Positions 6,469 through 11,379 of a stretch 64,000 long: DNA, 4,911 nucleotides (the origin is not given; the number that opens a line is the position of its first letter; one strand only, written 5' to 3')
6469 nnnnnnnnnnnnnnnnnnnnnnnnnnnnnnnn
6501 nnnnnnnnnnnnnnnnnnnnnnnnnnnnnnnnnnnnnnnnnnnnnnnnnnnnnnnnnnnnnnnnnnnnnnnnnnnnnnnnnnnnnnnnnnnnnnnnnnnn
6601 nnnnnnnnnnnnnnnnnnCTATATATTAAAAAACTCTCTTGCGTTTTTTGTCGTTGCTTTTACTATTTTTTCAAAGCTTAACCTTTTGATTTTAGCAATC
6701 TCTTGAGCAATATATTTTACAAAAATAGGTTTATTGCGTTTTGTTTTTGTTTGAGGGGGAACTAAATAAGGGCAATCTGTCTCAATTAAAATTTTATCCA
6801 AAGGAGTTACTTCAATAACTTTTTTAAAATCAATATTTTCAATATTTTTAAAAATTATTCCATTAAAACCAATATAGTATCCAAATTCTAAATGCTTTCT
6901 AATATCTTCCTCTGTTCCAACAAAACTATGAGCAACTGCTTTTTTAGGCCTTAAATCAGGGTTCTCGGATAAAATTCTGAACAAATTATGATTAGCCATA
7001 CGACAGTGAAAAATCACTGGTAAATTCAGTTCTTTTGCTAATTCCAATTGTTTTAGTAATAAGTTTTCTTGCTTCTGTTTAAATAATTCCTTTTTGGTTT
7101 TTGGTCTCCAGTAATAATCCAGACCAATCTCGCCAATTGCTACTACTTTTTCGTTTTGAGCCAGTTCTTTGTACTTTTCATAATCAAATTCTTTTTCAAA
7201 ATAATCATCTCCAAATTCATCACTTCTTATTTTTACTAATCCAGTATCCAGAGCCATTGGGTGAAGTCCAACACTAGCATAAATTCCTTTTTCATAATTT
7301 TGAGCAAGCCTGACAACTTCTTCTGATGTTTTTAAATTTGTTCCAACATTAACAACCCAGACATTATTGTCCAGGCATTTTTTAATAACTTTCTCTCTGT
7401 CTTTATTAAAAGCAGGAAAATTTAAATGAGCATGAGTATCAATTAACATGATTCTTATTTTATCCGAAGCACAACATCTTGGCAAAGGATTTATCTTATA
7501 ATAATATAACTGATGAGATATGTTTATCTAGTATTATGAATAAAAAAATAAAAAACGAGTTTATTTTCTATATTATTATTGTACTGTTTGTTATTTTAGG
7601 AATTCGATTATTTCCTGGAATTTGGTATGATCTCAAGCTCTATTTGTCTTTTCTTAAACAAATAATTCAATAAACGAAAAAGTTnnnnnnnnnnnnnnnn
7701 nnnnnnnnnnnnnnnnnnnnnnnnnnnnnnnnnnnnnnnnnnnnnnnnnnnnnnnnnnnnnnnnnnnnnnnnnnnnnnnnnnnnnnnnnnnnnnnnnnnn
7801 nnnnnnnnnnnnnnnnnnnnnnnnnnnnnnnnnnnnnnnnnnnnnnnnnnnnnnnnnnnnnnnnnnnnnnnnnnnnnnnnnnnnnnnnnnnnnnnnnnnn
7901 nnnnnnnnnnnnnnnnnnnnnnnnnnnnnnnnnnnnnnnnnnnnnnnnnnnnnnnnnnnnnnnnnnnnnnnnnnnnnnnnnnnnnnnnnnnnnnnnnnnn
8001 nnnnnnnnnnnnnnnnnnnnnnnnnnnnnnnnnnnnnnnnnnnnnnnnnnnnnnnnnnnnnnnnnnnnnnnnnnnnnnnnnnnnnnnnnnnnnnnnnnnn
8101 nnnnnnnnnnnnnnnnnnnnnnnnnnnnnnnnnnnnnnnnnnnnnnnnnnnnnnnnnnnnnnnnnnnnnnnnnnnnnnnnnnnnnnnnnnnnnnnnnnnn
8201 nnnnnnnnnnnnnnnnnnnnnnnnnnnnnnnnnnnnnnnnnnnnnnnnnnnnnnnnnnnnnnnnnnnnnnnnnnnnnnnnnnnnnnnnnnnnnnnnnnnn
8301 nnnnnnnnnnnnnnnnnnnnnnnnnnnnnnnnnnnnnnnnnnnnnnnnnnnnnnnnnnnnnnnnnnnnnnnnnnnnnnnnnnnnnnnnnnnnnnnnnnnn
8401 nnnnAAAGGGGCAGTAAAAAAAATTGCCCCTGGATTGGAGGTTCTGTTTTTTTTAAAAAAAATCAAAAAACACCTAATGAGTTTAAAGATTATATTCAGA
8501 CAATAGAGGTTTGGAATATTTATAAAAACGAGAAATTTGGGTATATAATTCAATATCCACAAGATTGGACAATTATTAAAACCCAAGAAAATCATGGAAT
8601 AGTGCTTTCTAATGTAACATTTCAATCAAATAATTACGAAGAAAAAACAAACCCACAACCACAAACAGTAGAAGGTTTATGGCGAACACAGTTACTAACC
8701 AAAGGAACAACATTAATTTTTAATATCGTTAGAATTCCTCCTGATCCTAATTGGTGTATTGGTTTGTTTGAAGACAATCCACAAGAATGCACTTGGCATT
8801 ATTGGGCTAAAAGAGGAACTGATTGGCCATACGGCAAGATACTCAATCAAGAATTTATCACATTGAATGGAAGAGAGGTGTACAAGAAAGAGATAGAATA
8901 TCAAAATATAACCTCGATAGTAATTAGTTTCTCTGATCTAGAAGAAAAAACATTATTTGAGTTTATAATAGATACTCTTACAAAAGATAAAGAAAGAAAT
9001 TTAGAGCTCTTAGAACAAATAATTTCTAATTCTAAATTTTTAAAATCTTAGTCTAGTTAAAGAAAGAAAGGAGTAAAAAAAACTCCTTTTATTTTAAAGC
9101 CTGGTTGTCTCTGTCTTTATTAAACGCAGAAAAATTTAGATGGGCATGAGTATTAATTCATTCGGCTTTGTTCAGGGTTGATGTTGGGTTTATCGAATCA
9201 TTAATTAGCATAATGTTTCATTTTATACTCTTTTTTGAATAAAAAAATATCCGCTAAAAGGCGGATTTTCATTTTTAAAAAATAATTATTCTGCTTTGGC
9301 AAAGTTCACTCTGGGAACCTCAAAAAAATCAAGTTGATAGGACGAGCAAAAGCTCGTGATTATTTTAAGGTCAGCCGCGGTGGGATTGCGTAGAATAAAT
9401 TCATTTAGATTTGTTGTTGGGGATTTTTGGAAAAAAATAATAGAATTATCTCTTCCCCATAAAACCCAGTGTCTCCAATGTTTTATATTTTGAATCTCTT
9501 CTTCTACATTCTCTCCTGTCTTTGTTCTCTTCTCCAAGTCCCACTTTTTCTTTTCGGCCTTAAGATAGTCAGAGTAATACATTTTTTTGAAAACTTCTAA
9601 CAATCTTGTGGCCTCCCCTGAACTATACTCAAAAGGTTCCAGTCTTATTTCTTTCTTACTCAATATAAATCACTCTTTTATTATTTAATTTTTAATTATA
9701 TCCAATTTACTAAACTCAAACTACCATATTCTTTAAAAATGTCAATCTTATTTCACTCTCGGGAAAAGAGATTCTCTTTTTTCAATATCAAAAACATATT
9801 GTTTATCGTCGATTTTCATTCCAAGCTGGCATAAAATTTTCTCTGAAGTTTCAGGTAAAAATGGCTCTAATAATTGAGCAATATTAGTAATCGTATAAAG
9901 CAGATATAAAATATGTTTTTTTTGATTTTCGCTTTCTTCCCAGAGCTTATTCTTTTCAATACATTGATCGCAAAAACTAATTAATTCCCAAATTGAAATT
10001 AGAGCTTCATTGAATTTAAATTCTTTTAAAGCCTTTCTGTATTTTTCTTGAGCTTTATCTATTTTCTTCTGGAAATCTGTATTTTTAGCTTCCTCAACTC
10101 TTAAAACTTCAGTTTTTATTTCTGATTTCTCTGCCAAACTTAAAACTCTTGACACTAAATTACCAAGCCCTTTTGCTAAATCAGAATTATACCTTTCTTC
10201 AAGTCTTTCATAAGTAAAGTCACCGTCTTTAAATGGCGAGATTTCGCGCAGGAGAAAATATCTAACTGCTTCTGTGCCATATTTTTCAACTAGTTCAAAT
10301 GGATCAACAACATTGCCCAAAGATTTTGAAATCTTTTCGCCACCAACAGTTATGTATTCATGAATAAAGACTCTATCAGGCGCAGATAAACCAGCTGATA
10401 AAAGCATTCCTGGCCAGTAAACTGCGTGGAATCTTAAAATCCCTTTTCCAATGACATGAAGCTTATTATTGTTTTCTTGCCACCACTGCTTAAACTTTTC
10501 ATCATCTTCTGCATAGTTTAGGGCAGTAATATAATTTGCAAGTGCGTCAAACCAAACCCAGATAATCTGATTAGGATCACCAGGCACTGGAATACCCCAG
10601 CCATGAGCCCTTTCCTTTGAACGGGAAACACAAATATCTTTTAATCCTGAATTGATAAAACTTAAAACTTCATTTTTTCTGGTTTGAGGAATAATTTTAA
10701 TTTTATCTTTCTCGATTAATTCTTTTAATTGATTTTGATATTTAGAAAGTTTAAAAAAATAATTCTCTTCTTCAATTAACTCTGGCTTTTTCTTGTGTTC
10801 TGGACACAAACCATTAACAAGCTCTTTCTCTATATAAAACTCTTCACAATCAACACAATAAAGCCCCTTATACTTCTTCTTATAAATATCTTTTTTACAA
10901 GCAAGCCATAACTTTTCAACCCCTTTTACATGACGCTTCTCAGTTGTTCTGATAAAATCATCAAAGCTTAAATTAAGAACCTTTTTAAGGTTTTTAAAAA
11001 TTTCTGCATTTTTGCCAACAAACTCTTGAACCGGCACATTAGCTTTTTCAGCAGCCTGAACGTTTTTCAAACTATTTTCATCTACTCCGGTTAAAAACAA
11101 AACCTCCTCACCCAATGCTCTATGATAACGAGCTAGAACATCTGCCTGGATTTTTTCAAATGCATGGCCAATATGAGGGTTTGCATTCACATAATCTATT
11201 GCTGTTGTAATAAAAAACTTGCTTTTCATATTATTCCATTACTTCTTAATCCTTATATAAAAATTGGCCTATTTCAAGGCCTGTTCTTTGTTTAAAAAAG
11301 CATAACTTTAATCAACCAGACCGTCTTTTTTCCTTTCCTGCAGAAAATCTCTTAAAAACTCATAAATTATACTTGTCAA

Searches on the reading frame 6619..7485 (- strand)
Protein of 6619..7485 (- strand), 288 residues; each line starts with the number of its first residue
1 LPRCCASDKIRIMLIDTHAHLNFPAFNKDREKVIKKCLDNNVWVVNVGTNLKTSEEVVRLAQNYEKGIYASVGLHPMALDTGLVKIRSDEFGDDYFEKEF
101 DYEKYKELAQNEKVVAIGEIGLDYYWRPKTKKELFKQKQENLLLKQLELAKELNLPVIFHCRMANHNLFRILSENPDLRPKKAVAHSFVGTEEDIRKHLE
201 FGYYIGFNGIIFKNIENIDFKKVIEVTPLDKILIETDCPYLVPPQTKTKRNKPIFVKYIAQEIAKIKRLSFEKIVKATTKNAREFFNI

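Call 47: search_protein_families(library=pfam, proteins=[window:6619-7485:-], max_evalue=0.0001)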
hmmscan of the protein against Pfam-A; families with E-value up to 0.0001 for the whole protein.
window:6619-7485:- (288 aa): 1 family
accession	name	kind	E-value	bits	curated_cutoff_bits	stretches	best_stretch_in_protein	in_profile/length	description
PF01026.27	TatD_DNase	-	4e-74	249.6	27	1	15-287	1-253/253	TatD related DNase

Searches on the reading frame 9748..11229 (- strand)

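Call 47: search_protein_families(library=pfam, proteins=[window:9748-11229:-], max_evalue=0.0001)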
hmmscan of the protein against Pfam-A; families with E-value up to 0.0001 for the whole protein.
window:9748-11229:- (493 aa): 5 families
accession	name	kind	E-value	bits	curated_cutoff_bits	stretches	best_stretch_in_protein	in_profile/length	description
PF09334.17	tRNA-synt_1g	-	1.9e-108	363.1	20.1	2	136-363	163-391/391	tRNA synthetases class I (M)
PF00133.28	tRNA-synt_1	-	5.1e-24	85.2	22.7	2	2-216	22-244/414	tRNA synthetases class I (I, L, M and V)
PF01406.26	tRNA-synt_1e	-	3.3e-12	46.8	27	1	287-329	240-283/301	tRNA synthetases class I (C) catalytic domain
PF08264.19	Anticodon_1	-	9.1e-11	42.3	25.1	1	388-469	6-93/148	Anticodon-binding domain of tRNA ligase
PF01921.24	tRNA-synt_1f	-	3.7e-05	23.2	27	0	288-340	270-322/360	tRNA synthetases class I (K)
